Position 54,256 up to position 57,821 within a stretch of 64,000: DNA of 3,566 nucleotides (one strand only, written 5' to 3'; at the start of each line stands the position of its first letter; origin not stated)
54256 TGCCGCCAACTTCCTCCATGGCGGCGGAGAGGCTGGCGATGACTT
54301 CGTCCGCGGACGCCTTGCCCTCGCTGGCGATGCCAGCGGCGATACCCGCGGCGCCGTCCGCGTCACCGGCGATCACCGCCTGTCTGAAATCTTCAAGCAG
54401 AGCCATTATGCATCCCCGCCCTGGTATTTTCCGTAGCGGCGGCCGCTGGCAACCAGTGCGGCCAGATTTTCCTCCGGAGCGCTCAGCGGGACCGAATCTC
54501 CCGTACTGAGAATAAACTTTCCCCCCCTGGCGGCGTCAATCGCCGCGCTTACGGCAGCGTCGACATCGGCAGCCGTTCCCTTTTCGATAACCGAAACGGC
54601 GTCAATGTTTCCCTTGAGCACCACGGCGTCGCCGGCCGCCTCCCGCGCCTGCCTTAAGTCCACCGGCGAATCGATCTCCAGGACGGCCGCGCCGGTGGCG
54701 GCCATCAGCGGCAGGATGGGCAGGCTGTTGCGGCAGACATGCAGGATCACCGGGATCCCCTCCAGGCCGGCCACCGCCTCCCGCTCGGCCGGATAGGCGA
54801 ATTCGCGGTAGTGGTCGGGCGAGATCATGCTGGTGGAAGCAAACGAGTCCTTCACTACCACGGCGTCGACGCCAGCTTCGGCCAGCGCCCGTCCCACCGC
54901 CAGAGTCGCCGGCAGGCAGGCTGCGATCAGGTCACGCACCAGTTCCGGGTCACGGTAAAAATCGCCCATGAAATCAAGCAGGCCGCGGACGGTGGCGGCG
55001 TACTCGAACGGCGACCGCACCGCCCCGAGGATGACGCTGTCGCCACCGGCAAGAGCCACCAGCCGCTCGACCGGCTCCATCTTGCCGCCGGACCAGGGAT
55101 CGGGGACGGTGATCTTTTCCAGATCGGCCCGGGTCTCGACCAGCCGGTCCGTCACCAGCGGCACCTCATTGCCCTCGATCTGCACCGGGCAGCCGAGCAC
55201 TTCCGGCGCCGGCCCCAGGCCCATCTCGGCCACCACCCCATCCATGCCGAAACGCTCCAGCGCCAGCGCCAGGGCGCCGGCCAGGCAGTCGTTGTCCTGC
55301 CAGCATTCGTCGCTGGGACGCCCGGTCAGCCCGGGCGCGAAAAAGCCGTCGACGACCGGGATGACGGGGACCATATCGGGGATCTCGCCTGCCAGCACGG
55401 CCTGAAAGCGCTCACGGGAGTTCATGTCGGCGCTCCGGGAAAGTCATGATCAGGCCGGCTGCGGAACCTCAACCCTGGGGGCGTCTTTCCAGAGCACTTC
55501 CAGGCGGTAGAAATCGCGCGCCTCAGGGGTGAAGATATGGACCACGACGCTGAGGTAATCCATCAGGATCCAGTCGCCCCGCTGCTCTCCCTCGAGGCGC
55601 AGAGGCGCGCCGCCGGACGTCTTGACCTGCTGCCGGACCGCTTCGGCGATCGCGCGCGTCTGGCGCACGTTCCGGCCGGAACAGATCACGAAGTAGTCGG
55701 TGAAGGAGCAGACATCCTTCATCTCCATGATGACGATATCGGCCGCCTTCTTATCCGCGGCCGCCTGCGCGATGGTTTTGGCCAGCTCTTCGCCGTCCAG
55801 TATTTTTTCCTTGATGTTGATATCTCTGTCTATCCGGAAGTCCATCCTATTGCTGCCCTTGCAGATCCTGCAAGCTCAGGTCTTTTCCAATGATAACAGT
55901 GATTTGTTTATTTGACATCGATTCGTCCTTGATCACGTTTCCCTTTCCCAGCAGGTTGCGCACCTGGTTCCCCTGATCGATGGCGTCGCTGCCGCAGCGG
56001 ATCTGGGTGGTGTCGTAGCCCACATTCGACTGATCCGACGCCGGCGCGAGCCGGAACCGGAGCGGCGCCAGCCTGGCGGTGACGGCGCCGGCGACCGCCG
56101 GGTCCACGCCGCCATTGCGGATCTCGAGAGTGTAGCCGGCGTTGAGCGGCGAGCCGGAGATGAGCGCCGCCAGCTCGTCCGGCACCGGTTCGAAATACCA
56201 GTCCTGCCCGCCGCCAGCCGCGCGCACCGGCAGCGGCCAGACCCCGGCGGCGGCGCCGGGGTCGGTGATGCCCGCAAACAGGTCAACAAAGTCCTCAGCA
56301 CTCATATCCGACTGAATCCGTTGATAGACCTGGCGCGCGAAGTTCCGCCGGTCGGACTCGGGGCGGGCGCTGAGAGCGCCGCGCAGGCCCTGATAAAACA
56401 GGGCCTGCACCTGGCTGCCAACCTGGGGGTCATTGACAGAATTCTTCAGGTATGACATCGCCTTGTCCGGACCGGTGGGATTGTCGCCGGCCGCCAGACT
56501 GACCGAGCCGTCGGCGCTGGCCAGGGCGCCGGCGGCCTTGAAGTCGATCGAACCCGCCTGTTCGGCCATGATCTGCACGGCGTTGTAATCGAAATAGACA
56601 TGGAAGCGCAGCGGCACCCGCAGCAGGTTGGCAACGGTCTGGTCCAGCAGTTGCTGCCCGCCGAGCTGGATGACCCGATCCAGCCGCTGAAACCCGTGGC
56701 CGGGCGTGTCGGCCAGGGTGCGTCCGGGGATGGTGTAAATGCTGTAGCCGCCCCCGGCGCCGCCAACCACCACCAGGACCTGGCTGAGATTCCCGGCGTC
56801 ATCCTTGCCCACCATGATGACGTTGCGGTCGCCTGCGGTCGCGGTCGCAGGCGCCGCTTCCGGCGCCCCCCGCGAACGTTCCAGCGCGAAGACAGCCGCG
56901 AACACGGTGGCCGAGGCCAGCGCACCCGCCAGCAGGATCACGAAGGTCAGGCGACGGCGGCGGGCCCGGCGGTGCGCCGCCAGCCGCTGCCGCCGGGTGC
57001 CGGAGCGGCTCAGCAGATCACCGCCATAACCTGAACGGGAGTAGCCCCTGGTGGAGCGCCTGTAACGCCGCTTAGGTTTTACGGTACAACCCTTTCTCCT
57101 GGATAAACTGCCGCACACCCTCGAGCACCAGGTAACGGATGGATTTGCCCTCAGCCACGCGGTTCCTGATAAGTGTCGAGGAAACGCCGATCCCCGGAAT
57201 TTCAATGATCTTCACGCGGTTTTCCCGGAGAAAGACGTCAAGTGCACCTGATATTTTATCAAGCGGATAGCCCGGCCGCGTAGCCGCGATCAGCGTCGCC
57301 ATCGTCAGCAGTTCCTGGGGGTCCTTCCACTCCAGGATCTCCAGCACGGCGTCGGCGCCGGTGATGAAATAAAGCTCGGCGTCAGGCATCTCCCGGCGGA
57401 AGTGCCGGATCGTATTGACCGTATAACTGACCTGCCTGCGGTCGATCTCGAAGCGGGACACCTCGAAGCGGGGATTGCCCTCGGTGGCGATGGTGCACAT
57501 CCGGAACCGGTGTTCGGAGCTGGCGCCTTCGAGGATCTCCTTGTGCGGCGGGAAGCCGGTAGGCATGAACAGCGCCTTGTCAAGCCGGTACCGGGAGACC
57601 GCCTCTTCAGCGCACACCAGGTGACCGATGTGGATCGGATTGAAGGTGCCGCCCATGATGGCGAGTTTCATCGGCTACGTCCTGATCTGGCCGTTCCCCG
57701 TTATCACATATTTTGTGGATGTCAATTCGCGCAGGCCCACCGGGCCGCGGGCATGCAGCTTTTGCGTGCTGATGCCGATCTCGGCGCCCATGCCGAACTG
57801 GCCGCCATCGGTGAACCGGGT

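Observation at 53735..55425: Corrinoid protein + MtaA-type methyltransferase pair without a substrate-specific MT1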

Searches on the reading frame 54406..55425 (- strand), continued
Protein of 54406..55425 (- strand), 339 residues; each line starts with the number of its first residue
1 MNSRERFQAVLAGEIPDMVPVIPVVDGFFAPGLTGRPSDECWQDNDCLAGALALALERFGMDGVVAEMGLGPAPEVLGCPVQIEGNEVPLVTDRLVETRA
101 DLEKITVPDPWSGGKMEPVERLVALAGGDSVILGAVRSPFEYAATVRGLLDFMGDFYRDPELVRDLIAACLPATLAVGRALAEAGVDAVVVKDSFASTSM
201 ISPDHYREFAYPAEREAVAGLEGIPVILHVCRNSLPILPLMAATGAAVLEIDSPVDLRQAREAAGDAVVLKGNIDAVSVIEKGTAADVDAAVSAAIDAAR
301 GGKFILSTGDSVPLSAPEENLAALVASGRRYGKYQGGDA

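Call 48: find_encoding_contigs(protein=P0074, flank=10000, max_places=1)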
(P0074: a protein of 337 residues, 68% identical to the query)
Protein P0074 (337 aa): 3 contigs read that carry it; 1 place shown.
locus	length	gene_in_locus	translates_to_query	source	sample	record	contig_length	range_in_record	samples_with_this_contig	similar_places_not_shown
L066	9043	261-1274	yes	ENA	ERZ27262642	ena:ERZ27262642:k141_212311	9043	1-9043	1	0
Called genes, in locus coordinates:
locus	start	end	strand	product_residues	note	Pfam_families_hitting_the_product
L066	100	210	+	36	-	-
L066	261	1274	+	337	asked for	PF01208:URO-D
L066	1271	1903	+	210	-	PF02607:B12-binding_2, PF02310:B12-binding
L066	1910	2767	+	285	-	PF02629:CoA_binding, PF13380:CoA_binding_2 (faint), PF13607:Succ_CoA_lig, PF00549:Ligase_CoA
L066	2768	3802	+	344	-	PF01208:URO-D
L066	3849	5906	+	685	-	PF21436:STT3-PglB_core (weak)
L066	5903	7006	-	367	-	PF01264:Chorismate_synt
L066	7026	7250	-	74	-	-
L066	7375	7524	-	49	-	-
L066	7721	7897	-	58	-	-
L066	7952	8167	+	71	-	-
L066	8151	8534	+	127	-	PF01850:PIN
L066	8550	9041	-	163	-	?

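Call 55: search_protein_representatives(alignment_id=A3)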
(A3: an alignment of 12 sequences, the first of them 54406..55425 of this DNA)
Query: 12 sequences, 337 profile positions. Proteins with E-value up to 0.001 (for the whole library): 12803; up to 1e-10: 5883; up to 1e-30: 870. The best 150 are listed.
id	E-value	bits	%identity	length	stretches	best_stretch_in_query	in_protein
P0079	1.6e-158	543.8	-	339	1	1-336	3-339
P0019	9.2e-156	534.7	-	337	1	1-336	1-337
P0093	7.1e-108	377.3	-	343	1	1-336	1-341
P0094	1.4e-86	307.3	-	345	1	1-334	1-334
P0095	2.8e-83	296.4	-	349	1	3-336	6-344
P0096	6.8e-82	291.9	-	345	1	1-336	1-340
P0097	6.8e-80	285.3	-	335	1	10-336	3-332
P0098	8.7e-77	275.1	-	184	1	153-336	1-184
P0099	1.8e-76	274.0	-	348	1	3-336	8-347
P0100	2.4e-74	267.0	-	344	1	1-336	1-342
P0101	4.7e-73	262.8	-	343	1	3-333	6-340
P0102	2.7e-71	257.0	-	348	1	1-336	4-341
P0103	4.6e-71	256.3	-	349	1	1-336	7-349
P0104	8.0e-71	255.5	-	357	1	1-336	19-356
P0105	1.8e-70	254.3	-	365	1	2-333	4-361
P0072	2.8e-66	240.5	-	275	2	2-158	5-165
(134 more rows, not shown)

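Call 68: find_encoding_contigs(protein=P0076, flank=10000, max_places=2)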
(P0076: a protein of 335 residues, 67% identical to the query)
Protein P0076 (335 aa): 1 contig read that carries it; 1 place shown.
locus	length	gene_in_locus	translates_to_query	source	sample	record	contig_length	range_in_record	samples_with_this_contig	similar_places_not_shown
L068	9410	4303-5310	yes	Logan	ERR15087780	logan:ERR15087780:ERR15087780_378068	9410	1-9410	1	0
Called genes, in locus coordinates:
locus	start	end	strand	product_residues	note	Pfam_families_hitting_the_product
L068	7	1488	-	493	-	PF04122:CW_binding_2 (faint)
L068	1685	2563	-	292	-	PF12802:MarR_2 (weak), PF13412:HTH_24 (weak), PF24034:DUF7343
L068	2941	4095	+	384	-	PF00571:CBS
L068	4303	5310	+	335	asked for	PF01208:URO-D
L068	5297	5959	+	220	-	PF02607:B12-binding_2, PF02310:B12-binding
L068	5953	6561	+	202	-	-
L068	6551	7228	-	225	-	PF01902:Diphthami_syn_2_N, PF28410:Diphthami_syn_2_C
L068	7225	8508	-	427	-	PF01979:Amidohydro_1, PF07969:Amidohydro_3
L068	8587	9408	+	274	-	?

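Call 78: predict_structure(alignment_id=A3)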
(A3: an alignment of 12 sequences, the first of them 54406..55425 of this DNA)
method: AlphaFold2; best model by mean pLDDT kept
length: 339 residues; sequences in the alignment: 12
mean_pLDDT: 91.1   pTM: 0.91
mean pLDDT of the five models: 91.1, 90.9, 90.2, 90.0, 88.7
residues with pLDDT >= 90: 248; 70-90: 78; 50-70: 8; < 50: 5
segments of 3 or more residues with pLDDT < 50: 336-339
pLDDT, mean of each block of 10 residues (from residue 1): 93 91 95 90 93 96 95 86 88 91 93 95 94 95 92 93 96 97 98 65 89 96 94 85 94 85 87 94 98 91 88 95 97 63
secondary structure, 60 per line:
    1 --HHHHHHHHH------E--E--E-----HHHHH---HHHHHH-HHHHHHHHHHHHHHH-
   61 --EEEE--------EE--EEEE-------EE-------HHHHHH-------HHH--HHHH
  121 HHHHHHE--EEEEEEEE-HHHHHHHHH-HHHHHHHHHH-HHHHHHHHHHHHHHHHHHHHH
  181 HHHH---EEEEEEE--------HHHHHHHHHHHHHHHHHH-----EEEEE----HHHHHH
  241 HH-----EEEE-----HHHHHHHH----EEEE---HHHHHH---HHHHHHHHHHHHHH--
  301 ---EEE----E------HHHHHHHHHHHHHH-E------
elements in order: H3-11 H30-34 H38-43 H45-59 E63-66 E79-82 H99-104 H117-126 E130-137 H139-147 H149-158 H160-184 E188-194 H203-220 E226-230 H235-242 E248-251 H257-264 E269-272 H276-281 H285-298 E304-306 H318-331

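Call 80: fold_search(model_id=the predicted structure, library=pdb)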
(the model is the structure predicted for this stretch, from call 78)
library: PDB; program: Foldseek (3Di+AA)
matches with E <= 10: 1451; with E <= 0.001: 150
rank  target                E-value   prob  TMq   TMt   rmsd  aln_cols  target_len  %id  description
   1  4ay8_A                4.0e-21  1.00  0.88  0.88   2.7       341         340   24  SeMet-derivative of a methyltransferase from M. mazei (released 2012-10-31)
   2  4ay7_A                1.6e-20  1.00  0.88  0.88   2.7       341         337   24  methyltransferase from Methanosarcina mazei (released 2012-10-31)
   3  4zr8_B                4.7e-18  1.00  0.84  0.81   3.4       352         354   20  Structure of uroporphyrinogen decarboxylase from Acinetobacter baumannii (released 2015-06-03)
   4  1jpi                  5.0e-18  1.00  0.85  0.81   3.2       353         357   18  Phe232Leu mutant of human UROD, human uroporphyrinogen III decarboxylase (released 2001-12-19)
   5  1jpk                  6.9e-18  1.00  0.83  0.79   3.2       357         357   17  Gly156Asp mutant of Human UroD, human uroporphyrinogen III decarboxylase (released 2001-12-19)
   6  1j93                  1.0e-17  1.00  0.80  0.79   3.4       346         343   22  Crystal Structure and Substrate Binding Modeling of the Uroporphyrinogen-III Decarboxylase from Nicotiana tabacum: Impli (released 2001-10-17)
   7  3cyv                  1.1e-17  1.00  0.85  0.82   3.3       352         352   20  Crystal structure of uroporphyrinogen decarboxylase from Shigella flexineri: new insights into its catalytic mechanism (released 2009-04-28)
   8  1jph                  1.3e-17  1.00  0.84  0.80   3.2       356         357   18  Ile260Thr mutant of Human UroD, human uroporphyrinogen III decarboxylase (released 2001-12-19)
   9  6w2o                  1.7e-17  1.00  0.85  0.81   3.2       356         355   20  Crystal structure of uroporphyrinogen III decarboxylate (hemE) from Stenotrophomonas maltophilia (released 2020-04-22)
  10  4zr8_A                1.8e-17  1.00  0.85  0.81   3.3       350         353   20  Structure of uroporphyrinogen decarboxylase from Acinetobacter baumannii (released 2015-06-03)
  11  3gw3                  1.9e-17  1.00  0.83  0.79   3.3       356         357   17  human UROD mutant K297N (released 2009-07-07)
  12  4wsh_A                2.1e-17  1.00  0.84  0.80   3.2       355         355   21  Crystal structure of Probable Uroporphyrinogen decarboxylase (UPD) (URO-D) from Pseudomonas aeruginosa (released 2014-11-19)
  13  1r3s                  2.1e-17  1.00  0.81  0.78   3.5       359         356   17  Uroporphyrinogen Decarboxylase single mutant D86G in complex with coproporphyrinogen-I (released 2003-12-09)
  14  1r3v                  2.9e-17  1.00  0.82  0.78   3.5       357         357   18  Uroporphyrinogen Decarboxylase single mutant D86E in complex with coproporphyrinogen-I (released 2003-12-09)
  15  1uro                  4.1e-17  1.00  0.84  0.80   3.1       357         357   17  UROPORPHYRINOGEN DECARBOXYLASE (released 1998-08-26)
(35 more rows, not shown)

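Call 81: search_protein_families(library=pfam, proteins=[L031:49-1614:+, L032:5005-6564:+, L032:13017-14543:+, L031:18005-19474:+, L032:7860-9206:+, L032:3484-4929:-, L065:972-2228:-, L065:4315-5991:+, L031:11017-11433:+, L032:9193-9960:-], max_evalue=0.01)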
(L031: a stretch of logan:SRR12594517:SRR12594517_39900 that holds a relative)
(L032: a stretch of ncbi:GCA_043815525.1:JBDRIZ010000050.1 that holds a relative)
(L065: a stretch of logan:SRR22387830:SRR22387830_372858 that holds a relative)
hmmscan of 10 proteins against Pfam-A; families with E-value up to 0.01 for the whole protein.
L031:49-1614:+ (521 aa): 2 families
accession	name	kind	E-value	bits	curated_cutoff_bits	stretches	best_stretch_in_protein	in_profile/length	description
PF04055.27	Radical_SAM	-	1.1e-20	75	29.5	1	244-399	4-166/166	Radical SAM superfamily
PF02310.24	B12-binding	-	7e-05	23.1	32.1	0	95-165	45-118/121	B12 binding domain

L032:5005-6564:+ (519 aa): 2 families
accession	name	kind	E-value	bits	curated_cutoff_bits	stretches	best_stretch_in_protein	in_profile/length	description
PF04055.27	Radical_SAM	-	1.6e-18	67.8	29.5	1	242-397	4-166/166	Radical SAM superfamily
PF02310.24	B12-binding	-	0.00041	20.6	32.1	0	72-154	28-107/121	B12 binding domain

L032:13017-14543:+ (508 aa): 2 families
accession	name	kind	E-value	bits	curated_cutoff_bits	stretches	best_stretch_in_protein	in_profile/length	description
PF04055.27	Radical_SAM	-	2.1e-16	61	29.5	1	236-393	2-163/166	Radical SAM superfamily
PF02310.24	B12-binding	-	4.6e-10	39.8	32.1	1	16-154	9-120/121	B12 binding domain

L031:18005-19474:+ (489 aa): 2 families
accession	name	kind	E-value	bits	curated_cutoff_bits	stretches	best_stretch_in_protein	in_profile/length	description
PF04055.27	Radical_SAM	-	7.6e-20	72.2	29.5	1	190-355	2-166/166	Radical SAM superfamily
PF02310.24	B12-binding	-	2.1e-12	47.4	32.1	1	20-126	12-120/121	B12 binding domain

L032:7860-9206:+ (448 aa): 2 families
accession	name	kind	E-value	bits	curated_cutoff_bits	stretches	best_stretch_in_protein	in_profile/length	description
PF04055.27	Radical_SAM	-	2.2e-22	80.5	29.5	1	194-355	3-166/166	Radical SAM superfamily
PF02310.24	B12-binding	-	7.1e-18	65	32.1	1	17-119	13-117/121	B12 binding domain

L032:3484-4929:- (481 aa): 3 families
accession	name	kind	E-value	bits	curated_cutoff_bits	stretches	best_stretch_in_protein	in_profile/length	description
PF04055.27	Radical_SAM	-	2.6e-22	80.2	29.5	1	190-361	3-166/166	Radical SAM superfamily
PF02310.24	B12-binding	-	2.3e-17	63.4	32.1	1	18-125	14-119/121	B12 binding domain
PF19864.5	Radical_SAM_N2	-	0.0071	16.2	29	0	76-134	75-129/151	Radical SAM proteins, N-terminal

L065:972-2228:- (418 aa): 2 families
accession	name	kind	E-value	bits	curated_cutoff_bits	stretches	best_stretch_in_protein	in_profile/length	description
PF04055.27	Radical_SAM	-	1.4e-26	94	29.5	1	184-346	2-166/166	Radical SAM superfamily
PF02310.24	B12-binding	-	3.4e-24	85.4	32.1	1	17-126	13-120/121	B12 binding domain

L065:4315-5991:+ (558 aa): 12 families
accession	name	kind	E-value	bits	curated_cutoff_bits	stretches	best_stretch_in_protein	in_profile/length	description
PF02662.21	FlpD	-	2.8e-34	118.2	22.3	1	256-378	1-123/123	Methyl-viologen-reducing hydrogenase, delta subunit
PF00037.32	Fer4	-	2.1e-12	46.7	21.1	2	461-482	3-24/24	4Fe-4S binding domain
PF14697.11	Fer4_21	-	3.2e-12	46.8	35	2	430-482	5-58/59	4Fe-4S dicluster domain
PF13187.11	Fer4_9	-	8.2e-12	45.4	27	3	432-481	1-52/52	4Fe-4S dicluster domain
PF13484.11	Fer4_16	-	2.1e-11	44.9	30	0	212-237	2-26/66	4Fe-4S double cluster binding domain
PF12838.12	Fer4_7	-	2.6e-11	44.3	27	3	432-480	1-52/52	4Fe-4S dicluster domain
PF12837.12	Fer4_6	-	2.7e-11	43.3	25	2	459-481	2-24/24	4Fe-4S binding domain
PF13237.11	Fer4_10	-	5.2e-08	33.1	25.5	1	428-477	4-53/53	4Fe-4S dicluster domain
PF25160.1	LdpA_Fe-S-bd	-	1.8e-07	31.3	27.6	1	187-231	7-47/49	LdpA Fe-S cluster-binding domain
PF12797.12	Fer4_2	-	1e-06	28.7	24.5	2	461-478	5-22/22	4Fe-4S binding domain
PF13183.11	Fer4_8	-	0.0045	17.9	27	0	431-479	3-67/68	4Fe-4S dicluster domain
PF12800.12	Fer4_4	-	0.0078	16.9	24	0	465-478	3-16/17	4Fe-4S binding domain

L031:11017-11433:+ (138 aa): 0 families

L032:9193-9960:- (255 aa): 0 families

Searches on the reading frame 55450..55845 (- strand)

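Call 3: search_protein_families(library=pfam, proteins=[window:55450-55845:-], max_evalue=0.01)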
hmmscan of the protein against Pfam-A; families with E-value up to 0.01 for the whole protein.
window:55450-55845:- (131 aa): 1 family
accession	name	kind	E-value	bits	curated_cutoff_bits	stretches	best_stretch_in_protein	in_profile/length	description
PF02410.21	RsfS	-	3.8e-35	120.5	21.6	1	24-119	2-98/98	Ribosomal silencing factor during starvation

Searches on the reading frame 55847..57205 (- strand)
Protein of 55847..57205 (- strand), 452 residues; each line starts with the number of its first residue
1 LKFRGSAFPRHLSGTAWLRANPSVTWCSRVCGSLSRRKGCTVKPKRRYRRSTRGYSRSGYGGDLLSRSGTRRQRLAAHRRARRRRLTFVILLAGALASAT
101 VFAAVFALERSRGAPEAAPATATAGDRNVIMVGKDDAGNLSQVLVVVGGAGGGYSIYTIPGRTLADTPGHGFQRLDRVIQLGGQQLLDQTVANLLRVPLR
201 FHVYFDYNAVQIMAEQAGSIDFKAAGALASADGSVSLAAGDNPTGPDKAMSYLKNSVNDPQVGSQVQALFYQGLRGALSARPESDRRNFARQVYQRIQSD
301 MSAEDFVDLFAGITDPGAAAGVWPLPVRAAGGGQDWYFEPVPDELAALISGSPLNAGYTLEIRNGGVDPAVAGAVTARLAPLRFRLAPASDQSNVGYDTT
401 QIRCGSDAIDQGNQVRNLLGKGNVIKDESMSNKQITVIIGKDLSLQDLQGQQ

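Call 3: search_protein_families(library=pfam, proteins=[window:55847-57205:-], max_evalue=0.01)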
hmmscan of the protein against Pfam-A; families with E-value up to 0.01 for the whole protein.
window:55847-57205:- (452 aa): 2 families
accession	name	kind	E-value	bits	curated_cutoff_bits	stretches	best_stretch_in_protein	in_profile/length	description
PF13399.11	LytR_C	-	3.6e-08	34.7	22.2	1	358-442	2-85/86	LytR cell envelope-related transcriptional attenuator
PF03816.19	LytR_cpsA_psr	-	5.4e-05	23.8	24.6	1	145-254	8-121/150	LytR_cpsA_psr family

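Call 7: search_protein_families(library=ncbifam, proteins=[window:55847-57205:-], max_evalue=0.001)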
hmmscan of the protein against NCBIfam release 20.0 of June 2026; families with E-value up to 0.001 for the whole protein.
window:55847-57205:- (452 aa): 0 families

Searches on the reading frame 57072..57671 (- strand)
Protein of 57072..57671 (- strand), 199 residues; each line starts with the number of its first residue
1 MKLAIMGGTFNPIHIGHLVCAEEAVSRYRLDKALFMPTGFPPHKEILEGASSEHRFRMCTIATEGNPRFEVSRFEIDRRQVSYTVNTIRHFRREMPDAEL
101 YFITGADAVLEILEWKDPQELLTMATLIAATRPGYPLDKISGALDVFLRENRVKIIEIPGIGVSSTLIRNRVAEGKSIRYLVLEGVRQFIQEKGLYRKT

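Call 3: search_protein_families(library=pfam, proteins=[window:57072-57671:-], max_evalue=0.01)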
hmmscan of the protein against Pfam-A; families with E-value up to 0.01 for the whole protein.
window:57072-57671:- (199 aa): 1 family
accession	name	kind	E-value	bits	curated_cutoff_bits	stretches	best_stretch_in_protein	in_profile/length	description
PF01467.32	CTP_transf_like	-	3e-23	82.9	21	1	5-171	1-133/133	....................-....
